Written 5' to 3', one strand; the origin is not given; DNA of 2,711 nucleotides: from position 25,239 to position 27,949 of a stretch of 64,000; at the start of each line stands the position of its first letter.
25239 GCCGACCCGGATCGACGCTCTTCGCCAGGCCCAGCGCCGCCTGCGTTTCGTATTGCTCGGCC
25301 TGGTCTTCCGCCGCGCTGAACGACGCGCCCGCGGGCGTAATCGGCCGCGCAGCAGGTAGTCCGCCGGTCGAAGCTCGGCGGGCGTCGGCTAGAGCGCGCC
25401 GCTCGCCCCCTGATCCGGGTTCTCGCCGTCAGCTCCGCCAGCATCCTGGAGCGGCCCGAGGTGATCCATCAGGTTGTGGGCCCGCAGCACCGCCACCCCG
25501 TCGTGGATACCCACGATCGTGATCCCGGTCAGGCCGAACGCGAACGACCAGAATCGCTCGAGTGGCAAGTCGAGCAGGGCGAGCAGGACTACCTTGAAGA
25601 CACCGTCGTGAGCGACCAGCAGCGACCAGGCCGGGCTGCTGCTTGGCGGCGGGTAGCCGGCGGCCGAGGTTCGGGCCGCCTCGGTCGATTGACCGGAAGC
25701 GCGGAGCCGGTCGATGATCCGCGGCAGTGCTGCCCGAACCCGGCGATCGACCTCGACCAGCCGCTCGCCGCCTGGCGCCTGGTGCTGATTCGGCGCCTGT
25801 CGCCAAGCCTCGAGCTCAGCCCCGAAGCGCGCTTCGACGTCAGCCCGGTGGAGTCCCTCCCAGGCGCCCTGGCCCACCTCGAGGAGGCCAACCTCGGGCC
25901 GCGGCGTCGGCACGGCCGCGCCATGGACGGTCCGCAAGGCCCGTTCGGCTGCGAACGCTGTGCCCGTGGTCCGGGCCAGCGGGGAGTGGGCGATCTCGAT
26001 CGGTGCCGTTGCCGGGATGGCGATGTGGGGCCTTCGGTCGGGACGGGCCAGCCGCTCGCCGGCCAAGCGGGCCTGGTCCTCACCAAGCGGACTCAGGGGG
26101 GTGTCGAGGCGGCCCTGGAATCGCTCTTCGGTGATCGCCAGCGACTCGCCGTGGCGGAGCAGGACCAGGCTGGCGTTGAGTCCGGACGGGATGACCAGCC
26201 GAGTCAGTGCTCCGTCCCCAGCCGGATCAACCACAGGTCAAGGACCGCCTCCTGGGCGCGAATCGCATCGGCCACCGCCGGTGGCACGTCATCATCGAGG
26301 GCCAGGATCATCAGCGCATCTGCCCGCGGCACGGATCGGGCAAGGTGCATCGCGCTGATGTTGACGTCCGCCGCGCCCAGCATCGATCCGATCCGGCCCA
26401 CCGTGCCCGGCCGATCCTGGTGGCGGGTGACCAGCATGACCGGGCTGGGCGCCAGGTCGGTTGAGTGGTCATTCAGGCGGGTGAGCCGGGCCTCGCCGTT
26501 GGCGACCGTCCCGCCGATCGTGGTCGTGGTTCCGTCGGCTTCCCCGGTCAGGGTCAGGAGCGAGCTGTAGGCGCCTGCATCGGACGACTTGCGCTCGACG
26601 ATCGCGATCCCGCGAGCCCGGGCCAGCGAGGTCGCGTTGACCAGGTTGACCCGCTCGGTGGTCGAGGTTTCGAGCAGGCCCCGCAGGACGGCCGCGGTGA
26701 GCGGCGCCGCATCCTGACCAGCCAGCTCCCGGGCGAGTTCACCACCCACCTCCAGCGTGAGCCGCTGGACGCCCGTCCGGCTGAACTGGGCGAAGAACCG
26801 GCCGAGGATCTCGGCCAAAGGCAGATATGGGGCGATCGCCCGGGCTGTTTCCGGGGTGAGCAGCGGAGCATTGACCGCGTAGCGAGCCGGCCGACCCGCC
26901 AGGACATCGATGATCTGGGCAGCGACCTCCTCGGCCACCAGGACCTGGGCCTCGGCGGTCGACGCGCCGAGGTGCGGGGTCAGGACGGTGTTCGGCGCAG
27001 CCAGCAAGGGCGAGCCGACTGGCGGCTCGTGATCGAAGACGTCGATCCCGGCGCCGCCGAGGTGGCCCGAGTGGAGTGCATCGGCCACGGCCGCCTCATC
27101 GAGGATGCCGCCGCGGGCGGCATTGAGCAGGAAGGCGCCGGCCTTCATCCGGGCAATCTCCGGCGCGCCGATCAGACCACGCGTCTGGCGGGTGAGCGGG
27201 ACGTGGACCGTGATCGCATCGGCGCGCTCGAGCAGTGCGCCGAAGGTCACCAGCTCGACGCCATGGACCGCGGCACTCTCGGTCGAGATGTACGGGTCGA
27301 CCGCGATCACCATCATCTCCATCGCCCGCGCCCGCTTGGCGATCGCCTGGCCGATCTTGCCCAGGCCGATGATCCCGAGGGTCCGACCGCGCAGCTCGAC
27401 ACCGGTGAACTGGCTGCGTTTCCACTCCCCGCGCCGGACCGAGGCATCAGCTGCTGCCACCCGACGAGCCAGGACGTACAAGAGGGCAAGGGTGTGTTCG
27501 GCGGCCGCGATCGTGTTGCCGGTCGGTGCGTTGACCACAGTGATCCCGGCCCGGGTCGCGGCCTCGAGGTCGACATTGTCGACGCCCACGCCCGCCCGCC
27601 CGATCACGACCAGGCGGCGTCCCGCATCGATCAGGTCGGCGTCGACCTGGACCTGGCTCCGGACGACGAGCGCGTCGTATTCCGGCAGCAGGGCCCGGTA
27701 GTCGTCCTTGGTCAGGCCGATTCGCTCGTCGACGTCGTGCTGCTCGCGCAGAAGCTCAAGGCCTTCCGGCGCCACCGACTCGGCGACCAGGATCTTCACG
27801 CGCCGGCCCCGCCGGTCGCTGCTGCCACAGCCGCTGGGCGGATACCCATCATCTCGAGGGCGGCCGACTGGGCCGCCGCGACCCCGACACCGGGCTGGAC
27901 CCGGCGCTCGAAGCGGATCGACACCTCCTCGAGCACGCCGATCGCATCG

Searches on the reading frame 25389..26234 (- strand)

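Call 19: search_protein_families(library=pfam, proteins=[window:25389-26234:-], max_evalue=0.001)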
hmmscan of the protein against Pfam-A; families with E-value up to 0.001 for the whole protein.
window:25389-26234:- (281 aa): 1 family
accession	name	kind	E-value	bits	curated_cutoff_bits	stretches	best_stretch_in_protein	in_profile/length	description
PF00300.27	His_Phos_1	-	1.1e-34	120.3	21.7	2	23-177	1-137/194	Histidine phosphatase superfamily (branch 1)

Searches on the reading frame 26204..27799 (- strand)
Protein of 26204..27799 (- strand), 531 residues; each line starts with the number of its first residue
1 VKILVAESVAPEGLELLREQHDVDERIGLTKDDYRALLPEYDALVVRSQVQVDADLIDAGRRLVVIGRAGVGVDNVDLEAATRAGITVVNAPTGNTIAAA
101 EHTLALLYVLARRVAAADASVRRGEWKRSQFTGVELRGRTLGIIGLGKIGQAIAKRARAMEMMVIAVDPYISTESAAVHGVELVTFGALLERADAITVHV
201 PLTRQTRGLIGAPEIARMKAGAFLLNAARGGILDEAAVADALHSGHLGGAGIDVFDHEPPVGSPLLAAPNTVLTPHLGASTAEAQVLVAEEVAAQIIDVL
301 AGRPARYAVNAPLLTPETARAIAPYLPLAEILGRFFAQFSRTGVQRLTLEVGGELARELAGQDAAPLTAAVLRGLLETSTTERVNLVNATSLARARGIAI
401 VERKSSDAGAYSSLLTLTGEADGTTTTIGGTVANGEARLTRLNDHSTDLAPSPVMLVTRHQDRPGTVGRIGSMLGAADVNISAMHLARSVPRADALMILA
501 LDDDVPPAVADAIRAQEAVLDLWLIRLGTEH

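Call 19: search_protein_families(library=pfam, proteins=[window:26204-27799:-], max_evalue=0.001)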
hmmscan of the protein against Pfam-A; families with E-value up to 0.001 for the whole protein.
window:26204-27799:- (531 aa): 5 families
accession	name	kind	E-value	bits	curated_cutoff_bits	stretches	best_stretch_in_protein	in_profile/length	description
PF02826.25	2-Hacid_dh_C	-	9.4e-61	204.7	25.1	1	104-278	1-178/178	D-isomer specific 2-hydroxyacid dehydrogenase, NAD binding domain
PF00389.36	2-Hacid_dh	-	3.3e-35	121.1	24.6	1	3-310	1-134/134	D-isomer specific 2-hydroxyacid dehydrogenase, catalytic domain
PF19304.4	PGDH_inter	-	9.6e-24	84.2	27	1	322-440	2-116/119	D-3-phosphoglycerate dehydrogenase intervening domain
PF01842.31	ACT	-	3.7e-08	33.4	27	1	455-516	2-64/66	ACT domain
PF07991.19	KARI_N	-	0.00056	20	20.6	0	136-206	2-74/165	Acetohydroxy acid isomeroreductase, NADPH-binding domain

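Call 91: find_encoding_contigs(protein=window:26204-27799:-, flank=1000, max_places=4)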
Protein window:26204-27799:- (531 aa): 4 contigs read that carry it; 2 places shown.
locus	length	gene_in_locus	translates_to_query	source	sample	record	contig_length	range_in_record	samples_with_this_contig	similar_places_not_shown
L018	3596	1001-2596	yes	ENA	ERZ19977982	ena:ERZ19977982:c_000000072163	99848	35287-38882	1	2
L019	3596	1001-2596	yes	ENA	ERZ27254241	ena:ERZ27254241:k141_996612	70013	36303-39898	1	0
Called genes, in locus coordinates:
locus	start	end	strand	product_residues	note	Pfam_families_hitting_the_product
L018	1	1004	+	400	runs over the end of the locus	PF00266:Aminotran_5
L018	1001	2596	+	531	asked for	PF00389:2-Hacid_dh, PF02826:2-Hacid_dh_C, PF19304:PGDH_inter, PF01842:ACT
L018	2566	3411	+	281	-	PF00300:His_Phos_1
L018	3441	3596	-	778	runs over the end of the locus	PF11992:TgpA_N, PF01841:Transglut_core, PF13559:DUF4129 (weak)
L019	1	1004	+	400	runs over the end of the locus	PF00266:Aminotran_5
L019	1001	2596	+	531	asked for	PF00389:2-Hacid_dh, PF02826:2-Hacid_dh_C, PF19304:PGDH_inter, PF01842:ACT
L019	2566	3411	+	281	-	PF00300:His_Phos_1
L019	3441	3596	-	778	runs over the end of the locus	PF11992:TgpA_N, PF01841:Transglut_core, PF13559:DUF4129 (weak)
